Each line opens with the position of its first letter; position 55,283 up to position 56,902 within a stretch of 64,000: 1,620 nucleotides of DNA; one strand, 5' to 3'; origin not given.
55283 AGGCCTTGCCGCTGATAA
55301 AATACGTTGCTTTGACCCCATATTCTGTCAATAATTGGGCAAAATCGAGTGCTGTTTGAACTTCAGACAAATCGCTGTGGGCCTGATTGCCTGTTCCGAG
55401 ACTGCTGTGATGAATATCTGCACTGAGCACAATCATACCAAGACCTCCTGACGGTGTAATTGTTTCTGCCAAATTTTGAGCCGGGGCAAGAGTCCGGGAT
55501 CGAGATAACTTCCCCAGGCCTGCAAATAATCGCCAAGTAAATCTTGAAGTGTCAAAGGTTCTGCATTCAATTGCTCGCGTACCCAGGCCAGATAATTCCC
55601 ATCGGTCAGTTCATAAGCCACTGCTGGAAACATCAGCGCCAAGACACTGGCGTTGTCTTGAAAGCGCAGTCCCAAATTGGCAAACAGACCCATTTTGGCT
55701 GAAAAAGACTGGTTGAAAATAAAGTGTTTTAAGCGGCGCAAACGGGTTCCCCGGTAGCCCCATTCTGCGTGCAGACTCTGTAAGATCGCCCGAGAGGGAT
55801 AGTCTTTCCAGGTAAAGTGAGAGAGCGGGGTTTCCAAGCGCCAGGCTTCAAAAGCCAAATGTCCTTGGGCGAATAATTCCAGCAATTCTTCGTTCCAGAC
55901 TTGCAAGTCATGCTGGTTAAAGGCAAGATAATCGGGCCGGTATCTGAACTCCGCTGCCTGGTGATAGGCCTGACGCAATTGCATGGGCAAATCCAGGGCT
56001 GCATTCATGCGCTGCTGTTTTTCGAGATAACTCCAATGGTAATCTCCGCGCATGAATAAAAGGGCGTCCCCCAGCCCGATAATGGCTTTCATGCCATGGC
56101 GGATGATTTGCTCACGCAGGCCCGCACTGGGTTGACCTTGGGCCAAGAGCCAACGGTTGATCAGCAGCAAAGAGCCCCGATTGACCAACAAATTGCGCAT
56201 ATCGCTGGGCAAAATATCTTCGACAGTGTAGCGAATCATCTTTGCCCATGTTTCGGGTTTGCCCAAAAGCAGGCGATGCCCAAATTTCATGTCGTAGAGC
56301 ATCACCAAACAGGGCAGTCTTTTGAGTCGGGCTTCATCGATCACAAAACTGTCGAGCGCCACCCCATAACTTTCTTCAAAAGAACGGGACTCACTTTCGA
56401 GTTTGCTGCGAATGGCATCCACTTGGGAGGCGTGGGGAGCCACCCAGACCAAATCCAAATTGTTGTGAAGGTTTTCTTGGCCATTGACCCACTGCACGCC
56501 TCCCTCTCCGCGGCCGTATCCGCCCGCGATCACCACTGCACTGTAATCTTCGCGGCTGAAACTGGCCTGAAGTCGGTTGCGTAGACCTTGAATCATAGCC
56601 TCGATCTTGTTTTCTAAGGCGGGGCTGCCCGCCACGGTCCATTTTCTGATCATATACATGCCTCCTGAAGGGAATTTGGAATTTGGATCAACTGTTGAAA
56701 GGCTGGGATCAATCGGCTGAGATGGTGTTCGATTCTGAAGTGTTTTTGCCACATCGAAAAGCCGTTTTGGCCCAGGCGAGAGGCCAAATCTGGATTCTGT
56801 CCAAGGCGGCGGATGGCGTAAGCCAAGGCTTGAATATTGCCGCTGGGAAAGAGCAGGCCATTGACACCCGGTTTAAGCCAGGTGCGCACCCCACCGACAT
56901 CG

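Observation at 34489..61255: Bipartite motif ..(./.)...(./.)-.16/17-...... recurs six times, once in front of each transcription unit of the glycan locus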

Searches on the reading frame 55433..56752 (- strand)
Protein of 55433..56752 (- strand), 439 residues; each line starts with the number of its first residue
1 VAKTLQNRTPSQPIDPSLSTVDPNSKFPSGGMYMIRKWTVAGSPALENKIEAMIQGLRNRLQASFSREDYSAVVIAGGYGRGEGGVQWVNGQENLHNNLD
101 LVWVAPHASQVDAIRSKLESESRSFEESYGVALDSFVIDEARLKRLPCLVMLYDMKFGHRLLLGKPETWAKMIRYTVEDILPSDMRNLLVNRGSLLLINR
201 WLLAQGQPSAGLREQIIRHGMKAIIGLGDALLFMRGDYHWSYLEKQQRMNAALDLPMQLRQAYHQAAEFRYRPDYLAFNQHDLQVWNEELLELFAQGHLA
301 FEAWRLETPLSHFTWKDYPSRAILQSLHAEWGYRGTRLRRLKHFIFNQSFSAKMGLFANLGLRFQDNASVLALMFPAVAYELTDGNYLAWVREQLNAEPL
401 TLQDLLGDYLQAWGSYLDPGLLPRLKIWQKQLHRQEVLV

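Call 6: search_protein_families(library=pfam, proteins=[window:55433-56752:-])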
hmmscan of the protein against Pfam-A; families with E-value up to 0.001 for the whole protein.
window:55433-56752:- (439 aa): 0 families

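Call 21: find_related_loci(query=A1, collection=genome_contigs, flank=10000)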
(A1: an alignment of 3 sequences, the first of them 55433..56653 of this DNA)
Query A1 (406 aa) in genome_contigs; peptide patterns used: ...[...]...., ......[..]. (x = any residue, [..] = any of these).
21 stretches matched a pattern; 4 encode a relative of the query (tblastn E <= 1e-3); 4 distinct loci.
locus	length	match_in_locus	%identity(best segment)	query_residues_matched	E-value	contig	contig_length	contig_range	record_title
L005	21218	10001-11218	98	1-406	0e+0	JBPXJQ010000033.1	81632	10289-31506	MAG: Candidatus Blackallbacteria bacterium isolate mt_P12 k141_241065, whole genome shotgun sequence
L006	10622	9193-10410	94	1-406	0e+0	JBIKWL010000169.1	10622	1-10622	MAG: Candidatus Sericytochromatia bacterium isolate ME2015-09-13_3300035666_group6_bin207 Rohwer_bin1392_scaffold_7372_c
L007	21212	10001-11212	79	1-404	0e+0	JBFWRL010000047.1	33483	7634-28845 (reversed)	MAG: Candidatus Sericytochromatia bacterium isolate CA_2019_TPBF_205 NODE_7148_length_33483_cov_3.904245_TPBF, whole gen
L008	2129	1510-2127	63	1-206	7e-78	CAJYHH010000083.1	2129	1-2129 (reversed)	MAG: Candidatus Sericytochromatia bacterium isolate maxbin_SP350_1.003_cleaned genome assembly, contig: k127_318425, who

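Call 22: find_related_loci(query=A1, collection=metagenome_contigs, flank=10000)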
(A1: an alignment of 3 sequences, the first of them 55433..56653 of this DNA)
Query A1 (406 aa) in metagenome_contigs; peptide patterns used: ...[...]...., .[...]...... (x = any residue, [..] = any of these).
88 stretches matched a pattern; 1 encode a relative of the query (tblastn E <= 1e-3); 1 distinct loci.
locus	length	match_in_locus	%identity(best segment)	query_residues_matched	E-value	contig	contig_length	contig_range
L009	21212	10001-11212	60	1-404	3e-165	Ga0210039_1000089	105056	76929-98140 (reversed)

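Call 27: search_protein_families(library=pfam, proteins=[L007:17823-19112:-, L007:19168-19734:-, L007:19829-20395:-, L007:20465-21190:-, L009:17787-18302:-, L009:18534-19277:-, L009:19298-21124:-, L007:23-613:+, L009:478-1527:-, L007:610-1689:-])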
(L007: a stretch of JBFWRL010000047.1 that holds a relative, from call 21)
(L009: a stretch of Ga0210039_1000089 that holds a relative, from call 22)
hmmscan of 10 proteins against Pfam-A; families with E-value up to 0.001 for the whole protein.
L007:17823-19112:- (429 aa): 8 families
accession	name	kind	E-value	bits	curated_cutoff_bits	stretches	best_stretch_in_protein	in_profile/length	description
PF13484.11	Fer4_16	-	1.6e-06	29.2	30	1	177-264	2-65/66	4Fe-4S double cluster binding domain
PF02036.22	SCP2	-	1.7e-06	28.7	21.3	1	346-424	19-97/101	SCP-2 sterol transfer family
PF13237.11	Fer4_10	-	3.8e-06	27.2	25.5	0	173-194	5-22/53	4Fe-4S dicluster domain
PF12838.12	Fer4_7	-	1.2e-05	26.1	27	0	177-192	2-17/52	4Fe-4S dicluster domain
PF00037.32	Fer4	-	0.00018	21.6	21.1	1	173-192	4-23/24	4Fe-4S binding domain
PF13187.11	Fer4_9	-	0.00022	21.6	27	0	175-192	35-52/52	4Fe-4S dicluster domain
PF12837.12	Fer4_6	-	0.00028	21.1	25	0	173-192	5-24/24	4Fe-4S binding domain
PF13183.11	Fer4_8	-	0.00096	20.1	27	0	175-190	3-18/68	4Fe-4S dicluster domain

L007:19168-19734:- (188 aa): 2 families
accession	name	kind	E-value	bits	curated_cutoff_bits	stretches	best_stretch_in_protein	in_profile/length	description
PF00440.29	TetR_N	-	1.5e-09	37.9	24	1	11-53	1-43/47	Bacterial regulatory proteins, tetR family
PF16925.10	TetR_C_13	-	4.6e-08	33.9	27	1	98-180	25-107/109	Tetracyclin repressor-like, C-terminal domain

L007:19829-20395:- (188 aa): 0 families

L007:20465-21190:- (241 aa): 0 families

L009:17787-18302:- (171 aa): 0 families

L009:18534-19277:- (247 aa): 1 family
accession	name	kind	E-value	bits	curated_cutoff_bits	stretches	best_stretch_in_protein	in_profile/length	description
PF02397.22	Bac_transf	-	2.2e-65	220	27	1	53-241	1-178/179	Bacterial sugar transferase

L009:19298-21124:- (608 aa): 4 families
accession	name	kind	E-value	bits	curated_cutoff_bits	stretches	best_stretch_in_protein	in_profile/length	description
PF13692.12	Glyco_trans_1_4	-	3e-38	131.7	27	2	411-549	2-138/142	Glycosyl transferases group 1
PF00534.26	Glycos_transf_1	-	6.6e-24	84.8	26.4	1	402-559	7-163/172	Glycosyl transferases group 1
PF13524.12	Glyco_trans_1_2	-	3.3e-09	37.3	25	1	69-193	14-141/144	Glycosyl transferase-like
PF13439.12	Glyco_transf_4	-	0.00025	21.6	28.5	1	220-377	1-152/170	Glycosyltransferase Family 4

L007:23-613:+ (196 aa): 1 family
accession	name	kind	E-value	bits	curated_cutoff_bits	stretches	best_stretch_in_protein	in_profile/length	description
PF01464.25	SLT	-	8e-09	35.5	21.3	1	57-171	4-94/117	Transglycosylase SLT domain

L009:478-1527:- (349 aa): 3 families
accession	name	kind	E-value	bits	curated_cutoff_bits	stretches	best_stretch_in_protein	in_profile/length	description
PF22461.2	SLBB_2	-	5.9e-22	78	27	2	231-310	1-79/79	SLBB domain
PF02563.21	Poly_export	-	4.6e-18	65.6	28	1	64-130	8-73/77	Polysaccharide biosynthesis/export protein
PF10531.15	SLBB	-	6.8e-18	64.7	27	2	141-172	2-33/55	SLBB domain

L007:610-1689:- (359 aa): 3 families
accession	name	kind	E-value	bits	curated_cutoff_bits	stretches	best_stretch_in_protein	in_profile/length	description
PF22461.2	SLBB_2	-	2.5e-23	82.4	27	2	242-321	1-79/79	SLBB domain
PF02563.21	Poly_export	-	9.4e-18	64.6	28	1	75-139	8-71/77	Polysaccharide biosynthesis/export protein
PF10531.15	SLBB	-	1.1e-17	64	27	2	152-183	2-33/55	SLBB domain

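Call 43: search_protein_families(library=ncbifam, proteins=[window:55433-56653:-], max_evalue=0.00001)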
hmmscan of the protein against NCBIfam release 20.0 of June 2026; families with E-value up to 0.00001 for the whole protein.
window:55433-56653:- (406 aa): 0 families
